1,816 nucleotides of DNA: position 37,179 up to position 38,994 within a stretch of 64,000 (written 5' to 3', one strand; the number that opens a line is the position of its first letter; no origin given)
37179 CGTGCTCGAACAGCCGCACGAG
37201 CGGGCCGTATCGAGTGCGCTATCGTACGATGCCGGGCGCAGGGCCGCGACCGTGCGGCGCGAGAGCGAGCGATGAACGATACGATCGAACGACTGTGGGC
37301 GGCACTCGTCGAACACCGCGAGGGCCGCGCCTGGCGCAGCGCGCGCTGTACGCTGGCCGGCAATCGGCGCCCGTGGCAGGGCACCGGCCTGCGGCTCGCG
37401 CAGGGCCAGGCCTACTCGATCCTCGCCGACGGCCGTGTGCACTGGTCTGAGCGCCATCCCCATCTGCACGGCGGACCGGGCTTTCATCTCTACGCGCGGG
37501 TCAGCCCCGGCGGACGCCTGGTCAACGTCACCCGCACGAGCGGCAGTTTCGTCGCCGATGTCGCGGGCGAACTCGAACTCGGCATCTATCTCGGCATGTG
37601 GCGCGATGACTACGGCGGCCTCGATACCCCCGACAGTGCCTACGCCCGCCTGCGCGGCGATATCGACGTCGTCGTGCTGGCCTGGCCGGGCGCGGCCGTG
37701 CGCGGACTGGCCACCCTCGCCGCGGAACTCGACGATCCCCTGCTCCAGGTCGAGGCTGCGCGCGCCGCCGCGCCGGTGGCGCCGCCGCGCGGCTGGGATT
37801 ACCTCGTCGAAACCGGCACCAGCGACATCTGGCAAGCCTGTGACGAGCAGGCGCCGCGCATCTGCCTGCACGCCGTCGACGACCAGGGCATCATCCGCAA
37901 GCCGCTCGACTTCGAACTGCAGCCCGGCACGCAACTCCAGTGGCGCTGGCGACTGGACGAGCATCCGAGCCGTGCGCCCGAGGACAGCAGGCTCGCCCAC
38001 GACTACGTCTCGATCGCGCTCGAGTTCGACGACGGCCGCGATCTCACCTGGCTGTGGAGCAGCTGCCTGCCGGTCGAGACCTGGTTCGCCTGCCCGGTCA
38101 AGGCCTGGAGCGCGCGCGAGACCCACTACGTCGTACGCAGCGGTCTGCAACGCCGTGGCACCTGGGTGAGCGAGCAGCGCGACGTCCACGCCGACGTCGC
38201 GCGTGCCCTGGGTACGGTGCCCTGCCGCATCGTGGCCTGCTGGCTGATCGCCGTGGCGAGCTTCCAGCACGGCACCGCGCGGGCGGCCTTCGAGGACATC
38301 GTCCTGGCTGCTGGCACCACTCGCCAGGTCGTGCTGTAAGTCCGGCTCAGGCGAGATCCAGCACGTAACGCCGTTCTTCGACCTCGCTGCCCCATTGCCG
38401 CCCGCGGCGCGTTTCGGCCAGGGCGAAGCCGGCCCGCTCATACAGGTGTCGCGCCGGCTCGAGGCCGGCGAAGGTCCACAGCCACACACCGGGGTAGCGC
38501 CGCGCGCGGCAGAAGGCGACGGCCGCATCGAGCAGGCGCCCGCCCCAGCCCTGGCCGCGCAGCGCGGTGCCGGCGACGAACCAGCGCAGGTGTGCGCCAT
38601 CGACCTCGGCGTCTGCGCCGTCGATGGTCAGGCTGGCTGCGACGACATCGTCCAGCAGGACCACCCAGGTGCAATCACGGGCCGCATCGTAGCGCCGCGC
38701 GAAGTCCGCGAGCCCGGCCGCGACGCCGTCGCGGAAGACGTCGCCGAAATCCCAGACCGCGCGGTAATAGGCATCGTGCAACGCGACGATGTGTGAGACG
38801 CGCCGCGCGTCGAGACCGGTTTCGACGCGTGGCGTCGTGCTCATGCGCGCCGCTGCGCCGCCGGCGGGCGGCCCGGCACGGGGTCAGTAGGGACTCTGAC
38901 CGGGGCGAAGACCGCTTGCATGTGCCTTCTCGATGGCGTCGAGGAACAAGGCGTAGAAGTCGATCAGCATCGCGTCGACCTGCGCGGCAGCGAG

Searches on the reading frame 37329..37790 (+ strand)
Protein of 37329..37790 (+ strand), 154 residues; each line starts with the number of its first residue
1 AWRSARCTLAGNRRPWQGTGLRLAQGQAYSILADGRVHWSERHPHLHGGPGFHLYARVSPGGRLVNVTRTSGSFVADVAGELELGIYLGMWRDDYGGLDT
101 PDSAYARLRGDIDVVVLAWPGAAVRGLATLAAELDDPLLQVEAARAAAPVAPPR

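Call 85: search_protein_representatives(protein=window:37329-37790:+)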
Query: 154 residues. Proteins with E-value up to 0.001 (for the whole library): 116; up to 1e-10: 46; up to 1e-30: 9. The best 116 are listed.
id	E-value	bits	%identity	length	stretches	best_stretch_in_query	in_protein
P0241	2.2e-46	174.1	66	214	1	6-124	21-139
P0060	2.2e-44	167.6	62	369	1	9-133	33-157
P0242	8.3e-44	165.7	53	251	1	8-153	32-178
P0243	9.1e-43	162.3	57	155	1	9-138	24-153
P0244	8.9e-42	159.1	55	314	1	10-146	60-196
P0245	1.7e-41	158.2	64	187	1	9-120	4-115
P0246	7.9e-38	146.3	48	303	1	5-153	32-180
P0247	9.5e-34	133.0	58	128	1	5-99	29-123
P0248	9.7e-32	126.5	68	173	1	6-89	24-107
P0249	2.3e-28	115.5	40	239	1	7-151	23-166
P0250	2.4e-23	99.2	68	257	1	9-76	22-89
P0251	6.0e-22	94.7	54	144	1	5-87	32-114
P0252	2.1e-21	92.9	41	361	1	8-153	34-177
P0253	4.0e-21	92.0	43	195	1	3-153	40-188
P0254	1.1e-20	90.5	70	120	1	44-104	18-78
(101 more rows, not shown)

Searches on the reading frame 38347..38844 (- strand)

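Call 64: search_protein_families(library=ncbifam, proteins=[window:38347-38844:-], max_evalue=0.00001)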
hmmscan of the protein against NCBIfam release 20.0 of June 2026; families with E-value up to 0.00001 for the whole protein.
window:38347-38844:- (165 aa): 0 families

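Call 65: search_protein_families(library=pfam, proteins=[window:38347-38844:-], max_evalue=0.001)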
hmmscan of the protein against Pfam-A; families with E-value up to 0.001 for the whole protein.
window:38347-38844:- (165 aa): 2 families
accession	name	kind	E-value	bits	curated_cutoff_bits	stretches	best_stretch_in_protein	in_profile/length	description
PF00583.31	Acetyltransf_1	-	1.6e-12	48.2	20.7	1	48-140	21-116/116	Acetyltransferase (GNAT) family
PF13508.13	Acetyltransf_7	-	3.6e-08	34.1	27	1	57-140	3-82/84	Acetyltransferase (GNAT) domain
